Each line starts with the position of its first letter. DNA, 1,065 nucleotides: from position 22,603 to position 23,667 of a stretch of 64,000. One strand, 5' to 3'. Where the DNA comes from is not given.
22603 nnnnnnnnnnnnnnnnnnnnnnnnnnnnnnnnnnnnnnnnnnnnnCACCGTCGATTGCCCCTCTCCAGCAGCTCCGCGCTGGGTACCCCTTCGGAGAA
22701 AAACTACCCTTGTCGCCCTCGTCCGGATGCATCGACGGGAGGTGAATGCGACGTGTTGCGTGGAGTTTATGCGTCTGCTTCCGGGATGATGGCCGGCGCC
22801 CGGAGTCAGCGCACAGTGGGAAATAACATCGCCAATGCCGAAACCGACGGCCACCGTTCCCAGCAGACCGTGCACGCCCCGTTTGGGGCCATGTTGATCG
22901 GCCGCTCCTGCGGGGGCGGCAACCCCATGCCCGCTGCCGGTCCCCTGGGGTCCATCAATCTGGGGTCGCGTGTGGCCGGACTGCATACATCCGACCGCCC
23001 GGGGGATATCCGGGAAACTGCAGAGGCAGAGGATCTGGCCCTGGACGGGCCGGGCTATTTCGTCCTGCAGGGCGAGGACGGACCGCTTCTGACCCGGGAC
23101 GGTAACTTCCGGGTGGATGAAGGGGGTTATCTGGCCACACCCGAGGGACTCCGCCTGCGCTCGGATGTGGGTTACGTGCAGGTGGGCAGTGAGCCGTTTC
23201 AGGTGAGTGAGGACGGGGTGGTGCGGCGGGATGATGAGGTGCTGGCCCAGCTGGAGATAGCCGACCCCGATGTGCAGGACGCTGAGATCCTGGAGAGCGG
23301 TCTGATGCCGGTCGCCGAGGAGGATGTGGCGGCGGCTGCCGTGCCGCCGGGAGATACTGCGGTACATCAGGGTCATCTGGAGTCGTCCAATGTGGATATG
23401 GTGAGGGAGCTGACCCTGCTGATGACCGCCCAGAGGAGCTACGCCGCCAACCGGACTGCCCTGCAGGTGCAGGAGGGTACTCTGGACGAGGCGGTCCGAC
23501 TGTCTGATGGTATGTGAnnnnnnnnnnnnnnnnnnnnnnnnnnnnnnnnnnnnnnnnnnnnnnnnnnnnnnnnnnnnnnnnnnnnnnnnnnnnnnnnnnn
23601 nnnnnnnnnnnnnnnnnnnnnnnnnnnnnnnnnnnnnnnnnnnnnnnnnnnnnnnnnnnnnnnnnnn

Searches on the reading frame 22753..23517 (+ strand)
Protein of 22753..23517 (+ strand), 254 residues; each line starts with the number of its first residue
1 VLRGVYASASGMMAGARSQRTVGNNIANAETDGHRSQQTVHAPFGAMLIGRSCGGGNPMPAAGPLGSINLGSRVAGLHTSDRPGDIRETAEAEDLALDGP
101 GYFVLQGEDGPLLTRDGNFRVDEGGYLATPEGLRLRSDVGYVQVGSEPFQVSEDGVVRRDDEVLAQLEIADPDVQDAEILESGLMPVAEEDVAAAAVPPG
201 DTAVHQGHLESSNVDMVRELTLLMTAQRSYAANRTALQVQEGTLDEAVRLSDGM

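Call 5: search_protein_families(library=pfam, proteins=[window:22753-23517:+])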
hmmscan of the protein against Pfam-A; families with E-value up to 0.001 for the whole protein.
window:22753-23517:+ (254 aa): 3 families
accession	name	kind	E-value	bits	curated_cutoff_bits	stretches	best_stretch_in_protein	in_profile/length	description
PF06429.18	Flg_bbr_C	-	3e-13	49.5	23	1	206-250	2-46/46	Flagellar basal body rod FlgEFG protein C-terminal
PF22692.1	LlgE_F_G_D1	-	9.2e-10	39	27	1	96-157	1-62/64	Flagellar hook protein FlgE/F/G D1 domain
PF00460.25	Flg_bb_rod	-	1e-05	25.8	20.7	1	6-33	2-29/31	Flagella basal body rod protein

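Call 7: find_related_loci(query=window:22753-23517:+, collection=genome_contigs, flank=2500)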
Query window:22753-23517:+ (254 aa) in genome_contigs; peptide patterns used: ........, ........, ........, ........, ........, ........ (x = any residue, [..] = any of these).
154 stretches matched a pattern; 30 encode a relative of the query (tblastn E <= 1e-3); 30 distinct loci.
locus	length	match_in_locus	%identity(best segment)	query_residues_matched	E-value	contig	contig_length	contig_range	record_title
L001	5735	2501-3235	30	1-248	1e-29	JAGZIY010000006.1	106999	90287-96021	MAG: Butyricicoccus pullicaecorum isolate L3_128_245G1_dasL3_128_245G1_concoct_10 L3_128_245G1_scaffold_44, whole genome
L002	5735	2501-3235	30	1-248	4e-29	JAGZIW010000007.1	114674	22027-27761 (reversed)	MAG: Butyricicoccus pullicaecorum isolate L3_128_124G1_dasL3_128_124G1_concoct_10_sub L3_128_124G1_scaffold_87, whole ge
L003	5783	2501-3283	32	1-248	2e-29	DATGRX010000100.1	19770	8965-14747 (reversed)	MAG TPA_asm: Bacillota bacterium isolate SMAG_U10462 k141_208048, whole genome shotgun sequence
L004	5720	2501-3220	32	1-250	3e-28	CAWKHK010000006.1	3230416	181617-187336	MAG: uncultured Solirubrobacteraceae bacterium isolate MFD05705.bin.2.106 genome assembly, contig: contig_35887, whole g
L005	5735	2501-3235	30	1-248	5e-28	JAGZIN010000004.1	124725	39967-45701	MAG: Butyricicoccus pullicaecorum isolate L3_129_030G1_dasL3_129_030G1_concoct_19_sub L3_129_030G1_scaffold_95, whole ge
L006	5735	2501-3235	29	1-248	1e-27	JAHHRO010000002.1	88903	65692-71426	MAG: Butyricicoccus sp. isolate MAG032 MAG032_2, whole genome shotgun sequence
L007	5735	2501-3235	29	1-248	2e-25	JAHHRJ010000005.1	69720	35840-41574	MAG: Butyricicoccus sp. isolate MAG027 MAG027_5, whole genome shotgun sequence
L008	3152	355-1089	29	1-248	2e-25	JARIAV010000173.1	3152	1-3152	MAG: Butyricicoccus sp. isolate cluster1_bin.78 k127_616884, whole genome shotgun sequence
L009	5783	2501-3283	30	1-250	8e-22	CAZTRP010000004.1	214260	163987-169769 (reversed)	MAG TPA_asm: uncultured Pseudobdellovibrionaceae bacterium isolate SRP296810_co1_59 genome assembly, contig: NODE_52_len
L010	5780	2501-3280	26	1-250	9e-22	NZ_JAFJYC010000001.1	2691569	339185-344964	Candidatus Sodalis endolongispinus isolate SOD 1, whole genome shotgun sequence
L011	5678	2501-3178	30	1-229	7e-21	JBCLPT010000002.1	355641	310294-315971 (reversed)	Oscillospiraceae bacterium 50-16 voucher GPTB0133 scaffold2, whole genome shotgun sequence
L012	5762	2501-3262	30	1-241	1e-20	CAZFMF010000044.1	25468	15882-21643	MAG TPA_asm: uncultured Pseudobdellovibrionaceae bacterium isolate SRP287051_co1_153 genome assembly, contig: NODE_2902_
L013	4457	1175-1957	29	1-250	5e-19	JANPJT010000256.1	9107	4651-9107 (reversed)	MAG: Pseudomonadota bacterium isolate VAR_61_metabat_364 VAR_61_k141_2712591, whole genome shotgun sequence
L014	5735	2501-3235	28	1-248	3e-18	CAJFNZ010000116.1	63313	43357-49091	uncultured Oscillospiraceae bacterium isolate Coassembly_mag_325 genome assembly, contig: MAGpy_11413_min2k_bin_325_fak8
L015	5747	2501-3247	27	1-238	6e-18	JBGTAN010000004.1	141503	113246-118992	MAG: Bdellovibrionota bacterium isolate JTS-AC74 k141_2135267, whole genome shotgun sequence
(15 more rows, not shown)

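Call 8: find_homologous_proteins(query=window:22753-23517:+, max_evalue=1e-10)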
Query window:22753-23517:+ (254 aa): 35 proteins with E <= 1e-10 among 2477 candidates.
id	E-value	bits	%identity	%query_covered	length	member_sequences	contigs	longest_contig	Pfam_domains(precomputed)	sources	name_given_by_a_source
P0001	1.6e-159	547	100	100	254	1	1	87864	PF06429.19,PF00460.26,PF22692.2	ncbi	-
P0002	2.8e-106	373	71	100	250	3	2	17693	PF06429.19,PF00460.26,PF22692.2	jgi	-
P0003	1.5e-81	292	57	100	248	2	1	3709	PF06429.19,PF22692.2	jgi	-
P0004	1.0e-65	240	53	100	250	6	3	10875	PF06429.19,PF00460.26,PF22692.2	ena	-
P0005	6.0e-63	231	50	100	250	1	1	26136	PF06429.19,PF00460.26,PF22692.2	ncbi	-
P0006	3.3e-27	114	36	98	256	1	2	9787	PF06429.19,PF00460.26,PF22692.2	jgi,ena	-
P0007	1.7e-23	102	32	98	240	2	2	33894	PF06429.19,PF00460.26,PF22692.2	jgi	-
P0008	1.0e-22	99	40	66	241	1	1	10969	PF06429.19,PF22692.2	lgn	-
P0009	1.4e-22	99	33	94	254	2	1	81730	PF06429.19,PF00460.26,PF22692.2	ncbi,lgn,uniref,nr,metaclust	ncbi:flagellar hook-basal body protein [Acetanaerobacterium elongatum]|uniref:Flagellar basal-body r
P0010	1.5e-22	98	33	98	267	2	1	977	PF06429.19,PF00460.26,PF22692.2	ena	-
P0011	4.0e-22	97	34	99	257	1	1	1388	PF06429.19,PF00460.26,PF22692.2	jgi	-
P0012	6.7e-22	96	32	94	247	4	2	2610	PF06429.19,PF22692.2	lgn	-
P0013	1.0e-19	89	34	94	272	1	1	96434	PF06429.19,PF00460.26,PF22692.2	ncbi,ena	-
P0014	4.7e-19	87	31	94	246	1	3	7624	PF06429.19,PF22692.2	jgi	jgi:flagellar basal-body rod protein FlgF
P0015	8.3e-19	86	31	88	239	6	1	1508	PF06429.19,PF22692.2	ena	-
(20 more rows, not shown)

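Call 9: find_encoding_contigs(protein=P0001, flank=3000, max_places=3)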
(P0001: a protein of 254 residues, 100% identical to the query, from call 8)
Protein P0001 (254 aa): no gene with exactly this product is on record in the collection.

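Call 10: find_encoding_contigs(protein=P0002, flank=3000, max_places=4)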
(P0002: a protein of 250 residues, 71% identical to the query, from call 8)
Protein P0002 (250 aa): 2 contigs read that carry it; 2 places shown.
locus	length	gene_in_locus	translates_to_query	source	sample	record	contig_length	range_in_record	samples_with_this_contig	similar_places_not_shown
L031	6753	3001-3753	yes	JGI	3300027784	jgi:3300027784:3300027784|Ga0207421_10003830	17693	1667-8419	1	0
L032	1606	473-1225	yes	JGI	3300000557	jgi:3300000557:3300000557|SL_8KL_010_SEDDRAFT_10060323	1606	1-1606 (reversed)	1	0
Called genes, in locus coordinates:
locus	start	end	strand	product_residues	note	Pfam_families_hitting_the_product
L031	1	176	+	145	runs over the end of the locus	PF02823:ATP-synt_DE_N, PF00401:ATP-synt_DE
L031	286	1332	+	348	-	PF08486:SpoIID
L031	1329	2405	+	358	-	PF01551:Peptidase_M23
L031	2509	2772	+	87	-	PF12116:SpoIIID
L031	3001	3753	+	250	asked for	PF00460:Flg_bb_rod (weak), PF22692:LlgE_F_G_D1, PF06429:Flg_bbr_C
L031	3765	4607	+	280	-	PF22692:LlgE_F_G_D1, PF06429:Flg_bbr_C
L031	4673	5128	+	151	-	PF22817:ApeP-like (weak), PF07977:FabA, PF22818:ApeI-like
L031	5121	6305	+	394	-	PF01979:Amidohydro_1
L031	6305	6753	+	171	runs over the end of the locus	PF13302:Acetyltransf_3, PF13420:Acetyltransf_4 (weak), PF00583:Acetyltransf_1, PF13673:Acetyltransf_10, PF13523:Acetyltransf_8 (weak), PF13508:Acetyltransf_7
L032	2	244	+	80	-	?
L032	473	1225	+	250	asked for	PF00460:Flg_bb_rod (weak), PF22692:LlgE_F_G_D1, PF06429:Flg_bbr_C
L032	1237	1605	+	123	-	?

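Call 11: find_encoding_contigs(protein=P0003, flank=3000, max_places=4)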
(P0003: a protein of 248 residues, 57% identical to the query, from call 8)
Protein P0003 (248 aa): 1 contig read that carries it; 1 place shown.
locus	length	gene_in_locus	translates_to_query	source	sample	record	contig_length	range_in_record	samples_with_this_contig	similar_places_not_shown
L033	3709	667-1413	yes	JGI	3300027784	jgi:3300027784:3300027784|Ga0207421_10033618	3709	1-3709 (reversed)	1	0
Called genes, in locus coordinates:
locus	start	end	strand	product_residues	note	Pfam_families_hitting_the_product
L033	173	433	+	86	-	PF12116:SpoIIID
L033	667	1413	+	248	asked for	PF22692:LlgE_F_G_D1, PF06429:Flg_bbr_C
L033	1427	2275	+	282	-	PF22692:LlgE_F_G_D1, PF06429:Flg_bbr_C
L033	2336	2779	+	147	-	PF22817:ApeP-like (weak), PF07977:FabA, PF22818:ApeI-like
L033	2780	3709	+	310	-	?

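Call 12: find_encoding_contigs(protein=P0004, flank=3000, max_places=4)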
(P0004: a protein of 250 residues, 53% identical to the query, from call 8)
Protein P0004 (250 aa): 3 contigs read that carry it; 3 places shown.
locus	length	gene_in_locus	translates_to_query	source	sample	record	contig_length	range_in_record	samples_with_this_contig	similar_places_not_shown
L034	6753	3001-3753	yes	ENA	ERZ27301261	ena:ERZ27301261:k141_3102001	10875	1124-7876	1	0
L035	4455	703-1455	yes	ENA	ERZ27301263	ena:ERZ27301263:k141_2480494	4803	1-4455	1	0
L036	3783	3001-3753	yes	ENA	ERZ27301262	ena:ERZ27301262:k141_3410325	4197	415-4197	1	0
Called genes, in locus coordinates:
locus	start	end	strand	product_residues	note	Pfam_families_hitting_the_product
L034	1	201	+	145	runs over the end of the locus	PF02823:ATP-synt_DE_N, PF00401:ATP-synt_DE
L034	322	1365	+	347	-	PF08486:SpoIID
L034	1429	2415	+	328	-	PF01551:Peptidase_M23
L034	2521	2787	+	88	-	PF12116:SpoIIID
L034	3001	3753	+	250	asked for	PF00460:Flg_bb_rod (weak), PF22692:LlgE_F_G_D1, PF06429:Flg_bbr_C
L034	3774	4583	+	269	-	PF22692:LlgE_F_G_D1 (weak), PF06429:Flg_bbr_C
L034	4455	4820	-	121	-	-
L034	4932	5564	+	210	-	PF12654:DUF3786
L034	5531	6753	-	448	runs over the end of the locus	PF09825:BPL_N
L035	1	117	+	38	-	?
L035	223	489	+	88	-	PF12116:SpoIIID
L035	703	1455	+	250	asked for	PF00460:Flg_bb_rod (weak), PF22692:LlgE_F_G_D1, PF06429:Flg_bbr_C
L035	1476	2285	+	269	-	PF22692:LlgE_F_G_D1 (weak), PF06429:Flg_bbr_C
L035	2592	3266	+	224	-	PF12654:DUF3786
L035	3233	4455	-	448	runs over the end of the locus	PF09825:BPL_N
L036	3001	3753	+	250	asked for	PF00460:Flg_bb_rod (weak), PF22692:LlgE_F_G_D1, PF06429:Flg_bbr_C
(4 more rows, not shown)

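Call 13: find_encoding_contigs(protein=P0005, flank=3000, max_places=4)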
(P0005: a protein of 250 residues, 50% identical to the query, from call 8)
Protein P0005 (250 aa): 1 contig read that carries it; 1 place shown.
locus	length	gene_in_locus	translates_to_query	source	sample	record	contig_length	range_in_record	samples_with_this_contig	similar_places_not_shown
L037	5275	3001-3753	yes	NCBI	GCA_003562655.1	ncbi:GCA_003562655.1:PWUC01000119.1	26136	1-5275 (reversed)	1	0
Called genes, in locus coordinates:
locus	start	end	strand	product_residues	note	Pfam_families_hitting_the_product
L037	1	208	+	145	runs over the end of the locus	PF02823:ATP-synt_DE_N, PF00401:ATP-synt_DE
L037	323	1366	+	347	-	PF08486:SpoIID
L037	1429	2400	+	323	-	PF01551:Peptidase_M23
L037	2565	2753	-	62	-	-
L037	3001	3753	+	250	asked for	PF00460:Flg_bb_rod, PF22692:LlgE_F_G_D1 (weak), PF06429:Flg_bbr_C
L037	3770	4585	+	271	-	PF22692:LlgE_F_G_D1, PF06429:Flg_bbr_C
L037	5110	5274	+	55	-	?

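Call 17: list_cluster_members(proteins=[P0001, P0005])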
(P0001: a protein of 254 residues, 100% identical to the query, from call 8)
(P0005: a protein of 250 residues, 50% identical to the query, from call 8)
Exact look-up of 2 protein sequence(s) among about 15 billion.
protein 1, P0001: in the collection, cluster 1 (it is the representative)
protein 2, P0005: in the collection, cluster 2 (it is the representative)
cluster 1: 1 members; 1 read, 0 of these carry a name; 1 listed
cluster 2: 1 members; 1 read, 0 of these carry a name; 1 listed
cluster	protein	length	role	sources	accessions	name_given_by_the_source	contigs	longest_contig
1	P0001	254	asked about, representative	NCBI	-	-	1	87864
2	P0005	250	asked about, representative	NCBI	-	-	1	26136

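Call 57: search_protein_families(library=ncbifam, proteins=[window:22753-23517:+], max_evalue=0.001)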
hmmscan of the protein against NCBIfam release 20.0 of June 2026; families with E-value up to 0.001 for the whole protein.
window:22753-23517:+ (254 aa): 22 families
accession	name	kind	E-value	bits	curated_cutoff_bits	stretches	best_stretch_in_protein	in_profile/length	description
TIGR03506.1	FlgEFG_subfam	subfamily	5.8e-42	144.6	70.25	2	4-135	2-121/351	flagellar hook-basal body complex protein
TIGR02490.1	flgF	equivalog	1.6e-40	139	178.5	1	5-230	1-217/218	flagellar basal-body rod protein FlgF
NF009282.1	PRK12642.1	equivalog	6.6e-30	104.2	242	1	2-249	2-235/239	flagellar basal-body rod protein FlgF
NF009332.0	PRK12690.1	equivalog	3.3e-28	98.6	288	1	6-248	6-233/239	flagellar hook-basal body complex protein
NF004241.1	PRK05682.1-5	equivalog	1e-27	97.4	469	2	1-134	1-134/446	flagellar hook protein FlgE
TIGR02488.1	flgG_G_neg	equivalog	2.5e-27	96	252.75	1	6-245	3-253/259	flagellar basal-body rod protein FlgG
NF009278.1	PRK12636.1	equivalog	9.3e-27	94.2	350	1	1-250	1-261/263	flagellar basal body rod protein FlgG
NF004243.1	PRK05682.2-2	equivalog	1.2e-25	90.5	801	2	7-136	9-125/420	flagellar hook protein FlgE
NF009456.0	PRK12816.1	equivalog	8.8e-24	84.6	416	1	1-250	1-262/264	flagellar basal body rod protein FlgG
NF004238.1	PRK05682.1-1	equivalog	3.2e-23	82.7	400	2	8-136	6-122/414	flagellar hook protein FlgE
NF009280.2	PRK12640.1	subfamily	1.4e-22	80.5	210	1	2-242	2-234/246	flagellar basal body rod protein FlgF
NF005286.1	PRK06803.1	equivalog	3.1e-21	76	467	2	9-136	7-117/402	flagellar hook protein FlgE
NF009331.1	PRK12689.1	equivalog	4.2e-18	65.4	347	1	84-247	76-244/252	flagellar basal-body rod protein FlgF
TIGR02489.1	flgE_epsilon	equivalog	3.7e-15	55.5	412.85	2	1-132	1-133/719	flagellar hook protein FlgE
NF004242.0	PRK05682.2-1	equivalog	2.3e-14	53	365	1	7-135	9-127/422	flagellar hook protein FlgE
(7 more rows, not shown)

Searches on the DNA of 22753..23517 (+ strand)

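Call 14: search_rna_families(sources=[L031, L032, L033, L034, L035, L036, L037], threshold=gathering, show_alignments=7)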
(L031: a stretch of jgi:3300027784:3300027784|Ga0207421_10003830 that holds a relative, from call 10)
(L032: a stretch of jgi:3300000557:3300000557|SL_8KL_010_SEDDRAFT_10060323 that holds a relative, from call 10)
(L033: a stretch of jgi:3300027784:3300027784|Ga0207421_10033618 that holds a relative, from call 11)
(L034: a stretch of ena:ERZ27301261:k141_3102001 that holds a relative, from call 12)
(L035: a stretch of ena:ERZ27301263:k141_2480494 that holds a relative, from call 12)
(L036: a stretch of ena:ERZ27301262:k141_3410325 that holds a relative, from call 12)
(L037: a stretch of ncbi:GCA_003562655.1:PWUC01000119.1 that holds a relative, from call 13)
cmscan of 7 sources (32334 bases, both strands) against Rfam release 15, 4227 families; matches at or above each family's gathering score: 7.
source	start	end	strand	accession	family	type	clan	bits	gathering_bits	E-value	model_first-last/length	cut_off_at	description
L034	2832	2908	+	RF03167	c-di-GMP-I-GGC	Cis-reg; riboswitch;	CL00126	64.2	59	3.7e-13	1-80/80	no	c-di-GMP-I-GGC riboswitch aptamer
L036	2832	2908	+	RF03167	c-di-GMP-I-GGC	Cis-reg; riboswitch;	CL00126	64.2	59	3.7e-13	1-80/80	no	c-di-GMP-I-GGC riboswitch aptamer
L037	2818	2896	+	RF03167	c-di-GMP-I-GGC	Cis-reg; riboswitch;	CL00126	64.2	59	3.8e-13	1-80/80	no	c-di-GMP-I-GGC riboswitch aptamer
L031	2831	2905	+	RF03167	c-di-GMP-I-GGC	Cis-reg; riboswitch;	CL00126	61.7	59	2e-12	1-80/80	no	c-di-GMP-I-GGC riboswitch aptamer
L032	303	377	+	RF03167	c-di-GMP-I-GGC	Cis-reg; riboswitch;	CL00126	61.7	59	2e-12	1-80/80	no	c-di-GMP-I-GGC riboswitch aptamer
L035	534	610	+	RF03167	c-di-GMP-I-GGC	Cis-reg; riboswitch;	CL00126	61.4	59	2.3e-12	1-80/80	no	c-di-GMP-I-GGC riboswitch aptamer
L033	486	560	+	RF01051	c-di-GMP-I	Cis-reg; riboswitch;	CL00126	46.7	35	2.8e-06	1-87/87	no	c-di-GMP-I riboswitch aptamer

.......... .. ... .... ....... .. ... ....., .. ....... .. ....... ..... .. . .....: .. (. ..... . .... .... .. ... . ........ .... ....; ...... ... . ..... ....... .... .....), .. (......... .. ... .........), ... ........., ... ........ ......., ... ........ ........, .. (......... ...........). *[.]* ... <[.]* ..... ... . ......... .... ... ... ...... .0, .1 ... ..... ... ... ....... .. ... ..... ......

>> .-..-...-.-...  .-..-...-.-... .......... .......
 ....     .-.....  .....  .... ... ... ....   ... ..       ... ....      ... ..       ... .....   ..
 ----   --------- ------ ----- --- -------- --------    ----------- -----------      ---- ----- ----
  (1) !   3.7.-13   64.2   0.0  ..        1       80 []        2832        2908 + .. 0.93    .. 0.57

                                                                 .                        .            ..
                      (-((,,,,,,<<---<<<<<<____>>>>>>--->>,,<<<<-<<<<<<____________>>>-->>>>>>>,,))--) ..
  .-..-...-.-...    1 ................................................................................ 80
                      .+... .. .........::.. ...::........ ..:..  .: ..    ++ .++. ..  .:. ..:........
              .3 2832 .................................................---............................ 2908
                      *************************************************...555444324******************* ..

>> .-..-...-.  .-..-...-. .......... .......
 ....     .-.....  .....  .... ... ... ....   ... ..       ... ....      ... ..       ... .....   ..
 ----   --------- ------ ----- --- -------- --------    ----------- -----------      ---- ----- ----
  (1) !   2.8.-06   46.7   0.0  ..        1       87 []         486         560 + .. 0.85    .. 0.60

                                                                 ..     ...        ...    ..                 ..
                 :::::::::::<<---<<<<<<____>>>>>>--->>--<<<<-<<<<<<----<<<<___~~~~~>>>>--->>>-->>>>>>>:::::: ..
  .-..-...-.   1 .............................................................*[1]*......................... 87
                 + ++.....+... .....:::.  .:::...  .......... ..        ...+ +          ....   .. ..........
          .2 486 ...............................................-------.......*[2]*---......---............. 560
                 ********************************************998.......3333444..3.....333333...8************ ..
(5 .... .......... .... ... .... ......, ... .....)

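Call 29: search_rna_families(sources=[L001, L003, L004, L006, L007, L008, L009, L011, L012, L013, L014, L015, L016, L017, L018, L020, L021, L026, L028, L030], threshold=gathering)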
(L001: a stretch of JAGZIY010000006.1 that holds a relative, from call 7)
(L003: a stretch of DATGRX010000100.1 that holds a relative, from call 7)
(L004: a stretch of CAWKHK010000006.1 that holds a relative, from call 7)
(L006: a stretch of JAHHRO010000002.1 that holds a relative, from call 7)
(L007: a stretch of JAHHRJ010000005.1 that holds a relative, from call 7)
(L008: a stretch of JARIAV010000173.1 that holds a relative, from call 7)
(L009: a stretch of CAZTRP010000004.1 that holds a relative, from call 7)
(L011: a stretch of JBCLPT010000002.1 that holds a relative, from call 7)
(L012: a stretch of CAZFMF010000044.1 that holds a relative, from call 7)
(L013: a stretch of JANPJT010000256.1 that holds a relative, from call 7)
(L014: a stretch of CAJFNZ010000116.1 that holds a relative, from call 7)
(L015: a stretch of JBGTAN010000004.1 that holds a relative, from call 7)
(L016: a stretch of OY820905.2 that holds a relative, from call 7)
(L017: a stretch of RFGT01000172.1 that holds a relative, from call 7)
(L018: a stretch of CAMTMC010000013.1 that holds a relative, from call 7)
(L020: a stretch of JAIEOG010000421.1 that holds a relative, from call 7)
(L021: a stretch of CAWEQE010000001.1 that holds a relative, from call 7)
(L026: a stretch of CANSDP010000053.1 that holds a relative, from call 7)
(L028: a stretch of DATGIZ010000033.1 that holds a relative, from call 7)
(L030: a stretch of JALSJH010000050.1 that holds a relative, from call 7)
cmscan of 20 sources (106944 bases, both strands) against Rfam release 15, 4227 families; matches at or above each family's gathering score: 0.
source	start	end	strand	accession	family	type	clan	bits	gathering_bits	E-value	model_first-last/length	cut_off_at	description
